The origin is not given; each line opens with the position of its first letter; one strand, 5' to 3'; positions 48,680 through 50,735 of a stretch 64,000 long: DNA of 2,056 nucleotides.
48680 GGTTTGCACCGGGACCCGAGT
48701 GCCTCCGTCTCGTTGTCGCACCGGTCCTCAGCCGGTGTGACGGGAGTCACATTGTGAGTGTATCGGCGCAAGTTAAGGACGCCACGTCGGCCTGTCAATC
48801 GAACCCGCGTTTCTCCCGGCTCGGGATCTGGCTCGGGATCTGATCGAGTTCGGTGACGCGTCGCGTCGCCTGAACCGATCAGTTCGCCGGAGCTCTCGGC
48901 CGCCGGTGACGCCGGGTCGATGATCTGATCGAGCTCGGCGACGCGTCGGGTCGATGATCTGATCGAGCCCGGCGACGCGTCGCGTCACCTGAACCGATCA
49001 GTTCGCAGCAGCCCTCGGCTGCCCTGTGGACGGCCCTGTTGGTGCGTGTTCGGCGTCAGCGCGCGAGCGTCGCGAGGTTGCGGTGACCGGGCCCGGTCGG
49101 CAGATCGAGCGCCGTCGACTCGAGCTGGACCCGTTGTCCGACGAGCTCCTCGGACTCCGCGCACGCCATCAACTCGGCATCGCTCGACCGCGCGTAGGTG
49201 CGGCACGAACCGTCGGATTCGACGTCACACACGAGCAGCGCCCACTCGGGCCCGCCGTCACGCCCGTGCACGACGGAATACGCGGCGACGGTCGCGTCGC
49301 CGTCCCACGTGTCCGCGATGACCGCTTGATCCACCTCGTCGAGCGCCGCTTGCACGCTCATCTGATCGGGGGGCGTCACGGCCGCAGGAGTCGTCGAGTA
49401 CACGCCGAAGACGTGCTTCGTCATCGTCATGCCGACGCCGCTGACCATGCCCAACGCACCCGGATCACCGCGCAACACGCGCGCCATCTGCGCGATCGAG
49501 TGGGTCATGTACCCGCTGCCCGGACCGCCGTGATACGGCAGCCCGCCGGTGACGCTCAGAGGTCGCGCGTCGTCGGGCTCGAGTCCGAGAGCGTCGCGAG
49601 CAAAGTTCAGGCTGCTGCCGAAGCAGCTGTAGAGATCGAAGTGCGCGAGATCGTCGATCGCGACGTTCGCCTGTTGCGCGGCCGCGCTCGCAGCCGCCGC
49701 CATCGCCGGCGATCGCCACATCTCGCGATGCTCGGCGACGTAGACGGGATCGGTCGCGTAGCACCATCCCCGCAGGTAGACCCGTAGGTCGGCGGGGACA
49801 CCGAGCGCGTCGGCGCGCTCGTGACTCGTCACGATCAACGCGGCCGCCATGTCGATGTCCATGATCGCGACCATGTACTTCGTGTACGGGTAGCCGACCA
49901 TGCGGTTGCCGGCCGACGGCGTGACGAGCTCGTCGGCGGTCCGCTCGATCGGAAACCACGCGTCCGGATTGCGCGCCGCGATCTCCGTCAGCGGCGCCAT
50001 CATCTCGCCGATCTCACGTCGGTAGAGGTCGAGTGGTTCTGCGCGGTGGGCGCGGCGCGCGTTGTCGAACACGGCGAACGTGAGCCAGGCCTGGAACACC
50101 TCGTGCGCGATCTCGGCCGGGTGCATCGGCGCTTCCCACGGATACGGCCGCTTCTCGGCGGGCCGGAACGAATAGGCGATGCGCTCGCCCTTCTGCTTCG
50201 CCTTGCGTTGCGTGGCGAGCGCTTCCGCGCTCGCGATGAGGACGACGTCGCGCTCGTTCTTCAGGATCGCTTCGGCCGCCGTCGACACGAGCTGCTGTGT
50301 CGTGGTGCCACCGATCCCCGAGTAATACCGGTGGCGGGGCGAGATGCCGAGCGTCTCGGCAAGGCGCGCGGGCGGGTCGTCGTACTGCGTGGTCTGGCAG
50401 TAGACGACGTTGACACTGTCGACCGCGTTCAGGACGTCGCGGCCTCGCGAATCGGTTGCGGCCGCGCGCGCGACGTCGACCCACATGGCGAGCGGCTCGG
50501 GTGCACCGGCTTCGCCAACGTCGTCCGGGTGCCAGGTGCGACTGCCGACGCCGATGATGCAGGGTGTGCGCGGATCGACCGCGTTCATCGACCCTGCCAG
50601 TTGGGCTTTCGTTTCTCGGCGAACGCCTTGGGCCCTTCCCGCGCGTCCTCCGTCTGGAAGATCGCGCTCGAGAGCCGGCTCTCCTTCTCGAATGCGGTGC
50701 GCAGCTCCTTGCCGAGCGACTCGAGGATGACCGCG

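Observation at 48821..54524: Palindromic repeat family B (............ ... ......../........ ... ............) in every intergenic gap of a 5.7-kb stretch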

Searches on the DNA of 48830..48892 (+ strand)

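Call 37: build_rna_model(alignment_id=A1, structure=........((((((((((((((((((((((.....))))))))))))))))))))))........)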
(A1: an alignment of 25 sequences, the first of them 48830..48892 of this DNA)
Model R1 built from alignment A1 (25 sequences, 65 columns); structure: as given.
model positions 63; base pairs 22; branch points 0; effective number of sequences 6.99; information 0.889 bits per position. Calibrated on 0.2 Mb of random sequence (short: E-values are rough).
structure used (alignment columns):
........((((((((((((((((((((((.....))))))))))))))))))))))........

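Call 38: search_with_rna_model(model_id=R1, source=window, max_evalue=10, filters=off)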
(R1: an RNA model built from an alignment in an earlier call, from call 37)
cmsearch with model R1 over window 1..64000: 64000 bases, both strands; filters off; matches with E-value up to 10: 181.
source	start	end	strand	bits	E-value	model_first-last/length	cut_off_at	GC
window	48830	48892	+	66.2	2.7e-16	1-63/63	no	0.65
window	52670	52732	-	64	1.1e-15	1-63/63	no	0.65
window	48949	49011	+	62.9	2.2e-15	1-63/63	no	0.63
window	51553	51616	+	62.7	2.5e-15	1-63/63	no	0.64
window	54468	54531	+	62.6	2.7e-15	1-63/63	no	0.56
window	51553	51616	-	59.7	1.7e-14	1-63/63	no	0.64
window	54468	54531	-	56.3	1.6e-13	1-63/63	no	0.56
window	48830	48892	-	53.2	1.1e-12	1-63/63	no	0.65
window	52670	52732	+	50.3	6.9e-12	1-63/63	no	0.65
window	48949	49011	-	50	8.5e-12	1-63/63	no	0.63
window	34073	34124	-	14.8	0.049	1-63/63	no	0.75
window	34073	34124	+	14.6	0.058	1-63/63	no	0.75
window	24401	24456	+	14.4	0.065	1-63/63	no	0.68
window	13321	13370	-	13.8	0.093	1-63/63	no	0.7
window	58148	58203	-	13.6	0.11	1-63/63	no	0.68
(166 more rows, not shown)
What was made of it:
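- Checked: The next best hit in the whole 64 kb scores 14.8 bits (call 38).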

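Call 39: search_with_rna_model(model_id=R1, sources=[L121, L122, L126, L128, L130, L132, L137, L140, L143, L146, L149, L150, L153, L155], max_evalue=1)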
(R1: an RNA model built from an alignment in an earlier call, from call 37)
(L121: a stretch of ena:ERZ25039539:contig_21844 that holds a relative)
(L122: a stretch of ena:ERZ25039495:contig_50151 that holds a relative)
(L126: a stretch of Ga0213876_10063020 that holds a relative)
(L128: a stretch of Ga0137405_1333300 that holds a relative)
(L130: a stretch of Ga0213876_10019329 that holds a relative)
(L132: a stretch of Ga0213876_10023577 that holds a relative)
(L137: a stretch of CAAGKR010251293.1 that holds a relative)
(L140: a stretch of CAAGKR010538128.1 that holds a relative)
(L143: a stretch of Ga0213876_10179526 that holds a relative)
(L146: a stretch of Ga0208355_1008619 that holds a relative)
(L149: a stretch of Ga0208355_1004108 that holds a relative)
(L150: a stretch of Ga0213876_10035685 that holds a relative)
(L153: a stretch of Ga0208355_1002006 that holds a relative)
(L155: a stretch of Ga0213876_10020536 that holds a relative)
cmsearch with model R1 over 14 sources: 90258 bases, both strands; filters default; matches with E-value up to 1: 51.
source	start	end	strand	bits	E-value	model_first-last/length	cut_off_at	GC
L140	2079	2141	+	75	1.4e-18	1-63/63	no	0.63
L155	2560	2622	+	73.9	2.8e-18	1-63/63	no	0.62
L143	1026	1088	+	72.9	5.3e-18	1-63/63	no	0.56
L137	276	338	+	71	1.8e-17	1-63/63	no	0.63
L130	3285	3348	+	71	1.8e-17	1-63/63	no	0.62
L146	401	464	-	68.6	8.1e-17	1-63/63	no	0.66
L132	2822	2884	+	68.3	9.8e-17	1-63/63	no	0.57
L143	1026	1088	-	67.9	1.3e-16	1-63/63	no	0.56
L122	11695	11757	+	67.6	1.6e-16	1-63/63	no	0.57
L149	3090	3152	+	67.5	1.6e-16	1-63/63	no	0.6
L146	1499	1561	+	67.4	1.8e-16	1-63/63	no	0.68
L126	1854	1916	-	67.3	1.9e-16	1-63/63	no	0.6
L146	401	464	+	66.7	2.7e-16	1-63/63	no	0.66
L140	2079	2141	-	66.6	3e-16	1-63/63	no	0.63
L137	2934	2996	+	66.2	3.8e-16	1-63/63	no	0.65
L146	1499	1561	-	65.2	7.4e-16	1-63/63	no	0.68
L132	2822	2884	-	64.6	1.1e-15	1-63/63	no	0.57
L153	4785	4848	+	63.3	2.4e-15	1-63/63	no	0.62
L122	5886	5948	+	63.1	2.9e-15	1-63/63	no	0.57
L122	11695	11757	-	62.5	4e-15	1-63/63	no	0.57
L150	1166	1228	-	62.2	4.9e-15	1-63/63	no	0.62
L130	3285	3348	-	60.1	1.8e-14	1-63/63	no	0.62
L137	276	338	-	60.1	1.9e-14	1-63/63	no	0.63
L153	4785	4848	-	60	2e-14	1-63/63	no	0.62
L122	9834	9896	+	59.8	2.2e-14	1-63/63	no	0.62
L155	2560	2622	-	59.7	2.4e-14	1-63/63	no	0.62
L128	3934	3998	+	59.5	2.8e-14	1-63/63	no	0.57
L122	8521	8583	+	59.3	3.2e-14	1-63/63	no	0.56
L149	3090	3152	-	58.9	4e-14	1-63/63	no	0.6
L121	9890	9953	-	57.3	1.1e-13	1-63/63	no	0.66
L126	1854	1916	+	57.2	1.2e-13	1-63/63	no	0.6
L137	2934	2996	-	56.7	1.7e-13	1-63/63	no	0.65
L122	5886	5948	-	56.1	2.5e-13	1-63/63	no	0.57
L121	8754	8816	+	55.3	4.1e-13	1-63/63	no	0.63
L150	1166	1228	+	53.7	1.1e-12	1-63/63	no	0.62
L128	421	484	-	51.5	4.7e-12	1-63/63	no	0.58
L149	2708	2770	-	50.6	8e-12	1-63/63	no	0.63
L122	8521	8583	-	48.8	2.5e-11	1-63/63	no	0.56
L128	3934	3998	-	47.7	5.2e-11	1-63/63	no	0.57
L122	9834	9896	-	46.7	9.7e-11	1-63/63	no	0.62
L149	2708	2770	+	46.4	1.2e-10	1-63/63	no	0.63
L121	8754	8816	-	44.4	4.4e-10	1-63/63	no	0.63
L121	9890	9953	+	40.1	6.6e-09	1-63/63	no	0.66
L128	421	484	+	39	1.3e-08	1-63/63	no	0.58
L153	8201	8253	-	18.1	0.0087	1-63/63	no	0.74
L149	627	679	+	17.9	0.0095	1-63/63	no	0.64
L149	627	679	-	16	0.032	1-63/63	no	0.64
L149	4835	4885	+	15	0.062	1-63/63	no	0.71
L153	8201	8248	+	14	0.11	1-63/63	no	0.73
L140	3400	3440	+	11.9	0.44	1-63/63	no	0.63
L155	137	187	-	10.7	0.94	1-63/63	no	0.8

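Call 42: search_with_rna_model(model_id=R1, sources=[L156, L157], max_evalue=1, filters=off)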
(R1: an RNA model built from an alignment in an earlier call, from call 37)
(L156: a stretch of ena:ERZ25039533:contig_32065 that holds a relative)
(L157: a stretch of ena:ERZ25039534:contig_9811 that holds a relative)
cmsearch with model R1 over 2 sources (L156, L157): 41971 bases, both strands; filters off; matches with E-value up to 1: 9.
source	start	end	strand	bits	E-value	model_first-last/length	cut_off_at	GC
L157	20359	20417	-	14.5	0.039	1-63/63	no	0.59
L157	20359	20417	+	13.9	0.057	1-63/63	no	0.59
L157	17394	17464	-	12.1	0.18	1-63/63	no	0.69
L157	17847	17901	-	12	0.2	1-63/63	no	0.51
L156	2296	2341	-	10.1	0.64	1-63/63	no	0.65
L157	1273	1325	-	10.1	0.65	1-63/63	no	0.68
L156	9803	9846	-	10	0.71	1-63/63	no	0.66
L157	5994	6026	-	9.5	0.95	16-48/63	no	0.76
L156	14710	14769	+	9.4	1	1-63/63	no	0.58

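Call 50: search_with_rna_model(model_id=R1, sources=[L158, L159, L160, L161, L162], max_evalue=1, filters=off)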
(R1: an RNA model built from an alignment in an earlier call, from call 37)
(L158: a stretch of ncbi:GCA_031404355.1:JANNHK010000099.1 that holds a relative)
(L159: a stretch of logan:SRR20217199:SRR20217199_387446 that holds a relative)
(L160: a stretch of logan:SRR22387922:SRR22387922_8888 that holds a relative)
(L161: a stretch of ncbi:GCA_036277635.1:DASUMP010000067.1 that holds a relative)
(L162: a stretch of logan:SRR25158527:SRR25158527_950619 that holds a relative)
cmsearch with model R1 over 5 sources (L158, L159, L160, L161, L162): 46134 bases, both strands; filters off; matches with E-value up to 1: 22.
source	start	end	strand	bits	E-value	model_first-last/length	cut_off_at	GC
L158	5873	5935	-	19.2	0.0021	1-63/63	no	0.54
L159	1795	1857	-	19.2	0.0021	1-63/63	no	0.54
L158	4475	4533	-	17.8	0.0053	1-63/63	no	0.64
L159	397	455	-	17.8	0.0053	1-63/63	no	0.64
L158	6333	6385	-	16.6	0.011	1-63/63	no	0.58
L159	2255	2307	-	16.6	0.011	1-63/63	no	0.58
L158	5873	5935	+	15.8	0.019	1-63/63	no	0.54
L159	1795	1857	+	15.8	0.019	1-63/63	no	0.54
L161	5843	5905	+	14.3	0.051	1-63/63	no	0.57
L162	180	242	+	14.3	0.051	1-63/63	no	0.57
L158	6333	6385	+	13.5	0.083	1-63/63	no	0.58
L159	2255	2307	+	13.5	0.083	1-63/63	no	0.58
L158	4475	4533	+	12.7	0.14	1-63/63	no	0.64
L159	397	455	+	12.7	0.14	1-63/63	no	0.64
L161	6962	7024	-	11.9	0.23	1-63/63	no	0.7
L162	1299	1361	-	11.9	0.23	1-63/63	no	0.7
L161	3872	3923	-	11.4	0.31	1-63/63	no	0.69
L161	8099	8146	+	11.1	0.38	1-63/63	no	0.75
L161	12192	12232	+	10.6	0.52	1-63/63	no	0.8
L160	8582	8604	+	9.7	0.95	21-43/63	no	0.91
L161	11323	11384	-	9.7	0.95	1-63/63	no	0.73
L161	7534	7575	-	9.6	0.99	1-63/63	no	0.76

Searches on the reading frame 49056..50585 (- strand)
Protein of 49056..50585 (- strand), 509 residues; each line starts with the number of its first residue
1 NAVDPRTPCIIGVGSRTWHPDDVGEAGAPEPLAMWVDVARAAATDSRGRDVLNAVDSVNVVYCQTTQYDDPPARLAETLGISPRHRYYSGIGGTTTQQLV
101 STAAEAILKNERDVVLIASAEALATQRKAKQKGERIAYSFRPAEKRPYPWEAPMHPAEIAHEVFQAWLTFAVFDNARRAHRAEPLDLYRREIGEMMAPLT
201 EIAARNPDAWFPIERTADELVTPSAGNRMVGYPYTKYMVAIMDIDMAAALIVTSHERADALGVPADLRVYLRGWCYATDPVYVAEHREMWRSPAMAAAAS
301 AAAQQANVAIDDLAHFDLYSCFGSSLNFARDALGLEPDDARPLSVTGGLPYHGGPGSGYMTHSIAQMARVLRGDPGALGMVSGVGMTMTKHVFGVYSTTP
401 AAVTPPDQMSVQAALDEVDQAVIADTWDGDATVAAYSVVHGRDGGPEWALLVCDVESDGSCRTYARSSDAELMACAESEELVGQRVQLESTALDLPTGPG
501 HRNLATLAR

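Call 14: search_protein_families(library=pfam, proteins=[window:49056-50585:-], max_evalue=0.01)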
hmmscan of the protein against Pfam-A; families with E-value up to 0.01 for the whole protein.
window:49056-50585:- (509 aa): 1 family
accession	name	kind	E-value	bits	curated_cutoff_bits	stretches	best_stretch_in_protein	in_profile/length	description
PF18313.7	TLP1_add_C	-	5.2e-08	33.2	26.1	1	411-489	2-79/83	Thiolase-like protein type 1 additional C-terminal domain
